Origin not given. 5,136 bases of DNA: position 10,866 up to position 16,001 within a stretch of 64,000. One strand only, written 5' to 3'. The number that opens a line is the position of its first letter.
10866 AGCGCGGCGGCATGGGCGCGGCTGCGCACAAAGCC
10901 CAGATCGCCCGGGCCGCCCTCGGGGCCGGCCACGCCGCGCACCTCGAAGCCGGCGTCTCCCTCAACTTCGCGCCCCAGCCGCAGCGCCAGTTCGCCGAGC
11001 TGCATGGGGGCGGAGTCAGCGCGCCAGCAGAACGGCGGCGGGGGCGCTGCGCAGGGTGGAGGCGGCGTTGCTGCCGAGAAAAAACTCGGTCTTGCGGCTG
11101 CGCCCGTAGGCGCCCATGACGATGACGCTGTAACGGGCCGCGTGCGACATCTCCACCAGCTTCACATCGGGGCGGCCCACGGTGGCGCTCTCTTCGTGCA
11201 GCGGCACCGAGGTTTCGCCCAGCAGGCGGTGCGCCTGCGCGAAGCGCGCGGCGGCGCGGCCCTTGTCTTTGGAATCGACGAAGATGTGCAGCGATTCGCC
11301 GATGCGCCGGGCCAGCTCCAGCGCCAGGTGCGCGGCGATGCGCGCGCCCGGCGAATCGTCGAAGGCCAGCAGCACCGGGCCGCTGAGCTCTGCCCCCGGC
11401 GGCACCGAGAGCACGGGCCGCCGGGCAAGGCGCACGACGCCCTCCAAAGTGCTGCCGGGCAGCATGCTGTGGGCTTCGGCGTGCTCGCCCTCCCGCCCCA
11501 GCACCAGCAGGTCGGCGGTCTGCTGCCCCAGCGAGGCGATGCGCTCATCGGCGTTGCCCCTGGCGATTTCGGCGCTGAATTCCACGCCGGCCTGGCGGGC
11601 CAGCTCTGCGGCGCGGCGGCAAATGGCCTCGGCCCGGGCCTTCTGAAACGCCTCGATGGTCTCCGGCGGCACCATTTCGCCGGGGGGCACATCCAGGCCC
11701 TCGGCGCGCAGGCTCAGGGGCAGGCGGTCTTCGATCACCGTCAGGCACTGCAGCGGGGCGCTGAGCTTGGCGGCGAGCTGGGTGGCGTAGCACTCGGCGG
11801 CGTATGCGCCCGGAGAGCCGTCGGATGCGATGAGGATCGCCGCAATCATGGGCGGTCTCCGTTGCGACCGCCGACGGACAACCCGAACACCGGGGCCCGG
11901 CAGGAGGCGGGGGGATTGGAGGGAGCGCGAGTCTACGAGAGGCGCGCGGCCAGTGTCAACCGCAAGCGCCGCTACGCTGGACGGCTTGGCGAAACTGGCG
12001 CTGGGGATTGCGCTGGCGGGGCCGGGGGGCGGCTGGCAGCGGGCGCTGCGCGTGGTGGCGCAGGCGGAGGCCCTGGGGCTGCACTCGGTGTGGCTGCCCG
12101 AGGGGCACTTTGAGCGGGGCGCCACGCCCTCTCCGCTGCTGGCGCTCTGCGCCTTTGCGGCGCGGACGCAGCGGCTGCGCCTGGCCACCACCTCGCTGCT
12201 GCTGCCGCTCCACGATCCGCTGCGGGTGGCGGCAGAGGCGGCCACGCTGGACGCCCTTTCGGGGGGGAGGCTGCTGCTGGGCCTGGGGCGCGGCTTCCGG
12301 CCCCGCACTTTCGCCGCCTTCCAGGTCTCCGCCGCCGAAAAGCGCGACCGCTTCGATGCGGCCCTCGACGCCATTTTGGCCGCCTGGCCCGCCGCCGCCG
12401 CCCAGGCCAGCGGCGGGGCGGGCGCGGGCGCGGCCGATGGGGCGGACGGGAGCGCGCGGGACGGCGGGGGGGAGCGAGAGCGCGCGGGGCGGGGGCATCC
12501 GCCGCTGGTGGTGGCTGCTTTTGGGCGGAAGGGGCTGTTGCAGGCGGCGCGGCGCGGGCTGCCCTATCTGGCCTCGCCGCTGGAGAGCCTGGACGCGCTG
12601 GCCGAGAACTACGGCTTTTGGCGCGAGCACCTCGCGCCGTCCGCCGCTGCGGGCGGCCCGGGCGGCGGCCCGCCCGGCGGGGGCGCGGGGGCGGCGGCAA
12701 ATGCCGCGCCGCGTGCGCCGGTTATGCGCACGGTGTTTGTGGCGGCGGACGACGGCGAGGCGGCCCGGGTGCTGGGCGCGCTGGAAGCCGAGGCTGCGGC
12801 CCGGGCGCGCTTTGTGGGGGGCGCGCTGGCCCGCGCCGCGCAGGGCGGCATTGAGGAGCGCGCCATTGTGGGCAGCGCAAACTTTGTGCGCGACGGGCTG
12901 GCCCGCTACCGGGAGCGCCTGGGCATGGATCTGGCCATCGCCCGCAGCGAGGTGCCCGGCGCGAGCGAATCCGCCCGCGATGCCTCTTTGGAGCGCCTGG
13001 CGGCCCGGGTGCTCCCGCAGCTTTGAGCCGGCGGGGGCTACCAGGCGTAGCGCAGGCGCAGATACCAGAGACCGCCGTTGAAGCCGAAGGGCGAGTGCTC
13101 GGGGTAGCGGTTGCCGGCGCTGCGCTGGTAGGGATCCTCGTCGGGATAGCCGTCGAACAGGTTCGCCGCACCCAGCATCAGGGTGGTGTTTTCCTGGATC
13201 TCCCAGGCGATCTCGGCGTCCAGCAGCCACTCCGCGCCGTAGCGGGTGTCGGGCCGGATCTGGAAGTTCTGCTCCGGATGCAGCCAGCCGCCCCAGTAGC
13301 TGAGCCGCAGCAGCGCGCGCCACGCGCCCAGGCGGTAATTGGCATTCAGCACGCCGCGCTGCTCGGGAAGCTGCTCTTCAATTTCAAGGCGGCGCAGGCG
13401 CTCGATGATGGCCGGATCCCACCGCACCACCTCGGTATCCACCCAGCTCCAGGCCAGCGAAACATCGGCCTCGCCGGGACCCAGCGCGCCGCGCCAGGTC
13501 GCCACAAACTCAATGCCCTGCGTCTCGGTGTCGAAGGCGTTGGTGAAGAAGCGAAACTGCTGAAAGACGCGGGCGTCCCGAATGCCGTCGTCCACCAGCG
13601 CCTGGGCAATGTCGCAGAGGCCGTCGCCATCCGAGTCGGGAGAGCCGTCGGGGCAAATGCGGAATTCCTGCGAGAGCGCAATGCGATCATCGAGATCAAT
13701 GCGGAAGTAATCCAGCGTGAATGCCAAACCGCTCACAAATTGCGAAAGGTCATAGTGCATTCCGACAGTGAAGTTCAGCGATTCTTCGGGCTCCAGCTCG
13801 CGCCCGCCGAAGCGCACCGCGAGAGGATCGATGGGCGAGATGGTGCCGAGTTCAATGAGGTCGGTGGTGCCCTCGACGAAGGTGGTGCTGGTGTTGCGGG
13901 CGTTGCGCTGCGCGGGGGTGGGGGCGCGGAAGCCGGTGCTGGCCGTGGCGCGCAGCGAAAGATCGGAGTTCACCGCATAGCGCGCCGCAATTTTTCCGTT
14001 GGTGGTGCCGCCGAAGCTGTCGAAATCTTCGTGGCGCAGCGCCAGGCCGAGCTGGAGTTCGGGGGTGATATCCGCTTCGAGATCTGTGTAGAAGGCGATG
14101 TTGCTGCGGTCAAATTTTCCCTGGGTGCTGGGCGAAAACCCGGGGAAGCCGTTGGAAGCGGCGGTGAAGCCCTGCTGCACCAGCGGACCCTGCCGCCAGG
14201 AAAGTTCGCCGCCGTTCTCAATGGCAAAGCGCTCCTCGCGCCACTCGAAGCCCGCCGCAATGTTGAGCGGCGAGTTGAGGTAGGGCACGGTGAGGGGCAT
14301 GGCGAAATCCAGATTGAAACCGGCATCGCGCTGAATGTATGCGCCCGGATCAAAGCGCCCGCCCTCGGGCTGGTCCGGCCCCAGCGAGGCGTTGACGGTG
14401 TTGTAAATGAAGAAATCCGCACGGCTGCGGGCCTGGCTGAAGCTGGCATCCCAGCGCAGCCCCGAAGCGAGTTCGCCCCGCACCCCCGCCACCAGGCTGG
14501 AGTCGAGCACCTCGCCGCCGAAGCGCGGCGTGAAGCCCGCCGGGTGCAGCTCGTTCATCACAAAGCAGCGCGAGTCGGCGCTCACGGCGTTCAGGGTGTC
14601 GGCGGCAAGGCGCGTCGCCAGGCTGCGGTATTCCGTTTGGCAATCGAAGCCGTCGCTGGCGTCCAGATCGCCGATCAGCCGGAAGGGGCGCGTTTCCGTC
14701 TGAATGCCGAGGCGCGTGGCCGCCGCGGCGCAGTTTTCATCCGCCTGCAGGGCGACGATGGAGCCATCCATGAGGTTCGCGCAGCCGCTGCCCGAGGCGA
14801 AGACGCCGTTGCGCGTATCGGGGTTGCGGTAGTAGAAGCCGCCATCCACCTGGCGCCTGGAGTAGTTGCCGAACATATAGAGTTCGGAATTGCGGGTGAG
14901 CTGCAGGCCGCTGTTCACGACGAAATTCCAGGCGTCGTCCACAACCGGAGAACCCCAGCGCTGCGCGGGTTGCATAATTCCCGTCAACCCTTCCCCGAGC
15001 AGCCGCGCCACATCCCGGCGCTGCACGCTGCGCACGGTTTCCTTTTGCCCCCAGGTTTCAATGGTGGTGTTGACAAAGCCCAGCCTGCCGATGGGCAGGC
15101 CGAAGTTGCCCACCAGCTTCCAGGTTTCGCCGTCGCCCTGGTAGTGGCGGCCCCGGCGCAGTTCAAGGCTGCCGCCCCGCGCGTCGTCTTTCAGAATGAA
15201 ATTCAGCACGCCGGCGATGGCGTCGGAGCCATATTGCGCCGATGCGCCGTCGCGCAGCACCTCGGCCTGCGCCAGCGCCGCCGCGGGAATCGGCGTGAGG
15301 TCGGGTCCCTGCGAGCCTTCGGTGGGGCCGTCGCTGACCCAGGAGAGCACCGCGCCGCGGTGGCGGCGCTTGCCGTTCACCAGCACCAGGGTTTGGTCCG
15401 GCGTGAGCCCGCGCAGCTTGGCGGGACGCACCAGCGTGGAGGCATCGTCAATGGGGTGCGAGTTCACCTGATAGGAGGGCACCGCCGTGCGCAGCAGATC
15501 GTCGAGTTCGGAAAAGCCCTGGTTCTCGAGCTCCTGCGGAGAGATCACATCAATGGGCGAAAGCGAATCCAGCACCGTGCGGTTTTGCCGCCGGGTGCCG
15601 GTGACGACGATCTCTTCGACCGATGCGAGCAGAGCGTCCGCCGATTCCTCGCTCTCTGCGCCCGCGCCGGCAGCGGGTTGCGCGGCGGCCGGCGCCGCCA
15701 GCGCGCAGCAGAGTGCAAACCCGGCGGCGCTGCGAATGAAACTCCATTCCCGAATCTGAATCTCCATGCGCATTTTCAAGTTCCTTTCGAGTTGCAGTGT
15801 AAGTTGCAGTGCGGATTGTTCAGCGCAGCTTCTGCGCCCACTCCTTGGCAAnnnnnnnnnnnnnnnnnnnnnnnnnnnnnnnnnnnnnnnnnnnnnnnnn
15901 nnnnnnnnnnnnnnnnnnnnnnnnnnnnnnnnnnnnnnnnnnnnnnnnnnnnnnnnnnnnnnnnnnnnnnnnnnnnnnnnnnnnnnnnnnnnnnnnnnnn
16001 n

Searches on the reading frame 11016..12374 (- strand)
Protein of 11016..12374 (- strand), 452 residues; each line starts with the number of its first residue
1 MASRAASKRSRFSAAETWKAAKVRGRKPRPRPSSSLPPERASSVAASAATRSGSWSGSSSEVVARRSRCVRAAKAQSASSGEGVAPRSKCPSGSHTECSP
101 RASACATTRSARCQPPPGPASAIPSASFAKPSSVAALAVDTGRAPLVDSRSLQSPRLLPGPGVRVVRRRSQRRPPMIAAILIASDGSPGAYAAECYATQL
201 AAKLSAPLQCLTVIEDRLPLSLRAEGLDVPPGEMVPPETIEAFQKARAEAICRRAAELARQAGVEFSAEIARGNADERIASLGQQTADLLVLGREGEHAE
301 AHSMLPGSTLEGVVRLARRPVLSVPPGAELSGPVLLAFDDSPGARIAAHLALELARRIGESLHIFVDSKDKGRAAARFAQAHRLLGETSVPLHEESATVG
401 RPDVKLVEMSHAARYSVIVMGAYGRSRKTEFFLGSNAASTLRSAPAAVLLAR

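Call 44: search_protein_families(library=pfam, proteins=[window:11016-12374:-], max_evalue=0.00001)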
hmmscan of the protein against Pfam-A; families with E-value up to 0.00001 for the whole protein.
window:11016-12374:- (452 aa): 1 family
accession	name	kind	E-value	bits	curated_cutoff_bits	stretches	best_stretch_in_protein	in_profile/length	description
PF00582.32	Usp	-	8.4e-26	91.6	24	2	176-325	1-141/141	Universal stress protein family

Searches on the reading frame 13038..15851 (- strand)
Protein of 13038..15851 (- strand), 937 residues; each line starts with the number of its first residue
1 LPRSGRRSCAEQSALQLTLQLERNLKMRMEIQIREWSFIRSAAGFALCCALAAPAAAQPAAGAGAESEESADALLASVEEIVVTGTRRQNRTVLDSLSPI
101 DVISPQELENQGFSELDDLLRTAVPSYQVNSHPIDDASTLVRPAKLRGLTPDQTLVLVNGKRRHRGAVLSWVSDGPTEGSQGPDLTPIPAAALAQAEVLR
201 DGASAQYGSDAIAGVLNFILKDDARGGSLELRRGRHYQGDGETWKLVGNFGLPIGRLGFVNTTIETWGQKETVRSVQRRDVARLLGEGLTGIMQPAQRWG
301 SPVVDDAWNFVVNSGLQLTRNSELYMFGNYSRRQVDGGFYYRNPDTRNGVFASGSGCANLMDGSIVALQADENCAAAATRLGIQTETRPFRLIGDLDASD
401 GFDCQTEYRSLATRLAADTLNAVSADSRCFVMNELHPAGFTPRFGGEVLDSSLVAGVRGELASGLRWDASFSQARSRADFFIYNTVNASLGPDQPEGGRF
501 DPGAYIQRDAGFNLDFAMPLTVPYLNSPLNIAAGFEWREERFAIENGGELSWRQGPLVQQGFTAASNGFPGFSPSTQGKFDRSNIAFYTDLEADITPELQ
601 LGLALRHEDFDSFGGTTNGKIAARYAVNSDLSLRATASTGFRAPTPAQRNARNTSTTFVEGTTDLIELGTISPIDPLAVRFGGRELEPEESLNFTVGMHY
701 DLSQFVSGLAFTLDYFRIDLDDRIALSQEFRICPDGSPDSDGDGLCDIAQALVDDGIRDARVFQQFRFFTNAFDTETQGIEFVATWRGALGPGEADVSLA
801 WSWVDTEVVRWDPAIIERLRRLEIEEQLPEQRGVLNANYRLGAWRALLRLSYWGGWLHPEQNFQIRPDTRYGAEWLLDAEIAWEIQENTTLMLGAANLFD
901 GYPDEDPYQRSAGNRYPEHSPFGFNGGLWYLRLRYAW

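Call 44: search_protein_families(library=pfam, proteins=[window:13038-15851:-], max_evalue=0.00001)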
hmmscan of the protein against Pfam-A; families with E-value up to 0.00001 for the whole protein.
window:13038-15851:- (937 aa): 2 families
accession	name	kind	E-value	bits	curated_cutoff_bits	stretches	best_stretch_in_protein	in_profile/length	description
PF00593.30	TonB_dep_Rec_b-barrel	-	9.6e-37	128.3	27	1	450-898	60-436/436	TonB dependent receptor-like, beta-barrel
PF07715.20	Plug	-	8.9e-19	68.4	23.9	1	94-215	3-107/107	TonB-dependent Receptor Plug Domain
